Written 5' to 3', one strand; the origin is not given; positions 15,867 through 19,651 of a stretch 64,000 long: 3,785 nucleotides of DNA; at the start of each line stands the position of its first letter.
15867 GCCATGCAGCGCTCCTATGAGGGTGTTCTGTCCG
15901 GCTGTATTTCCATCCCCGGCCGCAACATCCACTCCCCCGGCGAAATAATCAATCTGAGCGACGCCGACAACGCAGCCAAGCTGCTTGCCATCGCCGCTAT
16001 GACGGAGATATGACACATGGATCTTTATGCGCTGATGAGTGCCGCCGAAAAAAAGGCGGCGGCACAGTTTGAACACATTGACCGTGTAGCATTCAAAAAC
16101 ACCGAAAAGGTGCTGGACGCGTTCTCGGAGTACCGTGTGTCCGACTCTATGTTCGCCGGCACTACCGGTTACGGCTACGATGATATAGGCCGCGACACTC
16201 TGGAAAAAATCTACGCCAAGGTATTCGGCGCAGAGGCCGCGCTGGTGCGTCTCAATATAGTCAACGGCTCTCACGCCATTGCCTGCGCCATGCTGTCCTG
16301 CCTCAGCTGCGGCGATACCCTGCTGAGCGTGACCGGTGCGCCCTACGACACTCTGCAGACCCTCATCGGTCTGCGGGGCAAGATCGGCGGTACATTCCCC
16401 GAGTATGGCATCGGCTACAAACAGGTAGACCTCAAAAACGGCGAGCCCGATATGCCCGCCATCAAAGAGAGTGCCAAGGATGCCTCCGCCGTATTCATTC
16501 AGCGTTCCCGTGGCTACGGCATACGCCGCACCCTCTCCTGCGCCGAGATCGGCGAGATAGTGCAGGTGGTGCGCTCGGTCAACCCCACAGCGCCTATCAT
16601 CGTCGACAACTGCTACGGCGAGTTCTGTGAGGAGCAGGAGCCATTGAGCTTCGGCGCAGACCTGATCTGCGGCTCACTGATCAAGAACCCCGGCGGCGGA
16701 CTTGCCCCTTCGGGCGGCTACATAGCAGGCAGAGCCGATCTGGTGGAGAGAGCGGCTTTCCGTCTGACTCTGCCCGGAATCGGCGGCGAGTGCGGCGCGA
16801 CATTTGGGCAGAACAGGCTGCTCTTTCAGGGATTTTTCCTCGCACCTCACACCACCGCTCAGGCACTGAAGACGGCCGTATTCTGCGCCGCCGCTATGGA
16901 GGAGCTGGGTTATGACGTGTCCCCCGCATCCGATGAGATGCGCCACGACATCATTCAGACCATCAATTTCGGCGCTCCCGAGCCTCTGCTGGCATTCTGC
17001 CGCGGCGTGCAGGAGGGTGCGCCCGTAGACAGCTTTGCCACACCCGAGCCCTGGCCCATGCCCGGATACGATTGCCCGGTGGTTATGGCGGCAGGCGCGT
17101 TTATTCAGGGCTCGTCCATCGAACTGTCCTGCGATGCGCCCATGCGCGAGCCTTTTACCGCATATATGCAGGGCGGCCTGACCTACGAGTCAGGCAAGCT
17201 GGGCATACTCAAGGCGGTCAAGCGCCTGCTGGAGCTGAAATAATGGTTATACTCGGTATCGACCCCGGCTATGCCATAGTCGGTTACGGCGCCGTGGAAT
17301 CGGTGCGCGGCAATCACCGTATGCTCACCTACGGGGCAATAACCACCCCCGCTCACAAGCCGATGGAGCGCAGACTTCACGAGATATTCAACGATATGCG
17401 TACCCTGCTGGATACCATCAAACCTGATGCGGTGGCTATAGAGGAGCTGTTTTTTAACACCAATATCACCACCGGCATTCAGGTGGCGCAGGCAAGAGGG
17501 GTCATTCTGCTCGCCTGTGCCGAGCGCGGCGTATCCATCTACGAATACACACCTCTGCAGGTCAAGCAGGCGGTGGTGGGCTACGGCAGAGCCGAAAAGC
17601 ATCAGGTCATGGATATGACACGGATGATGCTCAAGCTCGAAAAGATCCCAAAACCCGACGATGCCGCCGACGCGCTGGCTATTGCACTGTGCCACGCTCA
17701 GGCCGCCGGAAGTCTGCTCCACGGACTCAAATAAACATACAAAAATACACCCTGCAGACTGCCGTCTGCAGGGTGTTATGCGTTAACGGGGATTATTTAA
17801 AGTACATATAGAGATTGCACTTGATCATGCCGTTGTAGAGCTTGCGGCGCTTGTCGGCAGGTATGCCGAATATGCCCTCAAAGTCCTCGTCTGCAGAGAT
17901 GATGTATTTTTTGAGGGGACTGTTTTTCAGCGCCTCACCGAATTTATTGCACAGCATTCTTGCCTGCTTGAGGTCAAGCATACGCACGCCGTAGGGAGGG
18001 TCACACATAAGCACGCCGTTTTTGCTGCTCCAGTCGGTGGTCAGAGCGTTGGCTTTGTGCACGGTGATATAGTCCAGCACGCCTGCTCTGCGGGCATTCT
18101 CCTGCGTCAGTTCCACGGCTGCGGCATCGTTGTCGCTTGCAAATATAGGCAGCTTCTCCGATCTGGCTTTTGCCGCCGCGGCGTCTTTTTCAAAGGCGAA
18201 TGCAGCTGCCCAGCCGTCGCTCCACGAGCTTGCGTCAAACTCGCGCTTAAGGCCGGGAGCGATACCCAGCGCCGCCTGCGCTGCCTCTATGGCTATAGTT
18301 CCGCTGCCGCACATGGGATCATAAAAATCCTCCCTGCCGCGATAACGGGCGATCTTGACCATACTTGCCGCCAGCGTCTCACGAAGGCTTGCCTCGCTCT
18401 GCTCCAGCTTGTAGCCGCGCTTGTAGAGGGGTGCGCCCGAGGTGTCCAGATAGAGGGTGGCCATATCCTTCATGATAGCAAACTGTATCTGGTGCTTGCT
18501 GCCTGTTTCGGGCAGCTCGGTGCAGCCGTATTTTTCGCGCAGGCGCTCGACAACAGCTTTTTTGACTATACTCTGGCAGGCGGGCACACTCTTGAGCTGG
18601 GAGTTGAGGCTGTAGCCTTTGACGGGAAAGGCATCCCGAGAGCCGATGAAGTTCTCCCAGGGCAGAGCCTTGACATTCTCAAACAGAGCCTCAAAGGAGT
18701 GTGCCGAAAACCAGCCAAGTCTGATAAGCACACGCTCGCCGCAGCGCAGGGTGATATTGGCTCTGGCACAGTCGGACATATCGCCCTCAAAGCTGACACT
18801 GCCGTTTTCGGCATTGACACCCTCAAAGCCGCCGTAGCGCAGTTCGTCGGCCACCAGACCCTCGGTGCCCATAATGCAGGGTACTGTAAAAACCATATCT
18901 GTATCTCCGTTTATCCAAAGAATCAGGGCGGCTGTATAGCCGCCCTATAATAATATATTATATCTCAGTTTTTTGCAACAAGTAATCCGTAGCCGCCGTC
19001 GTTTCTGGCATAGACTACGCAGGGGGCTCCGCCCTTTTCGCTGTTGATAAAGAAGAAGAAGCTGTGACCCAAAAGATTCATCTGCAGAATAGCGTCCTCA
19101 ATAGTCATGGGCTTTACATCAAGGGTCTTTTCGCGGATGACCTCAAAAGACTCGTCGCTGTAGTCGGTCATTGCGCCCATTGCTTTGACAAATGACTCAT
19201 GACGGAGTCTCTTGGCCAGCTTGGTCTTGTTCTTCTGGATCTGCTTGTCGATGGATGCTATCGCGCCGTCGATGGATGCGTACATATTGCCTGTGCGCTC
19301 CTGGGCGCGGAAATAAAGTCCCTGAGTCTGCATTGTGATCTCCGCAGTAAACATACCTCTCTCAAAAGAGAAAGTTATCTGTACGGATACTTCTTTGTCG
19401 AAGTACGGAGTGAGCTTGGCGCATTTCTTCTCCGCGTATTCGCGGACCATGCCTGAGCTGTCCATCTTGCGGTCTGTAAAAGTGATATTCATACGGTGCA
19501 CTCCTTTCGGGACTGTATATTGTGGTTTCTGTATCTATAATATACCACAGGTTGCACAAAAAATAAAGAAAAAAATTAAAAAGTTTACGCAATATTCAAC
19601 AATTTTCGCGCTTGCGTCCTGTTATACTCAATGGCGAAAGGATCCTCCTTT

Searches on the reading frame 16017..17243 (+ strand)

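Call 54: search_protein_families(library=pfam, max_evalue=0.00001, proteins=[window:16017-17243:+])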
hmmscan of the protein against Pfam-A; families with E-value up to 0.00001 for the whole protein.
window:16017-17243:+ (408 aa): 2 families
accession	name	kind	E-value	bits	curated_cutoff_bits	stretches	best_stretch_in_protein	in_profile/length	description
PF06838.17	Met_gamma_lyase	-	1.5e-169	564.3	24.2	1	6-404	4-404/405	Methionine gamma-lyase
PF01053.26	Cys_Met_Meta_PP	-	6.2e-07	28.7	27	1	35-237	24-212/381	Cys/Met metabolism PLP-dependent enzyme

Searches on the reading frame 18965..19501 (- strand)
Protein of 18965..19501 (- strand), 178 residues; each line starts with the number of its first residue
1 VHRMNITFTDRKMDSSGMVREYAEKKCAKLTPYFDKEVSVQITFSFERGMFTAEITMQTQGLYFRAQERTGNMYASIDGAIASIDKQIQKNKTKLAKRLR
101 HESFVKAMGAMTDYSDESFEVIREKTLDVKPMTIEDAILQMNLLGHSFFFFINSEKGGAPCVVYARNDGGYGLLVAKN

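Call 54: search_protein_families(library=pfam, max_evalue=0.00001, proteins=[window:18965-19501:-])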
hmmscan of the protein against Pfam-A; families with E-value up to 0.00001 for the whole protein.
window:18965-19501:- (178 aa): 2 families
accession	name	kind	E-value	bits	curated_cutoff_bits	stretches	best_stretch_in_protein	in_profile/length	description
PF16321.10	Ribosom_S30AE_C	-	3.3e-24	84.8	25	1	117-173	2-57/57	Sigma 54 modulation/S30EA ribosomal protein C terminus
PF02482.25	Ribosomal_S30AE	-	4.2e-20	72.7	23.7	1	6-95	1-87/88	Sigma 54 modulation protein / S30EA ribosomal protein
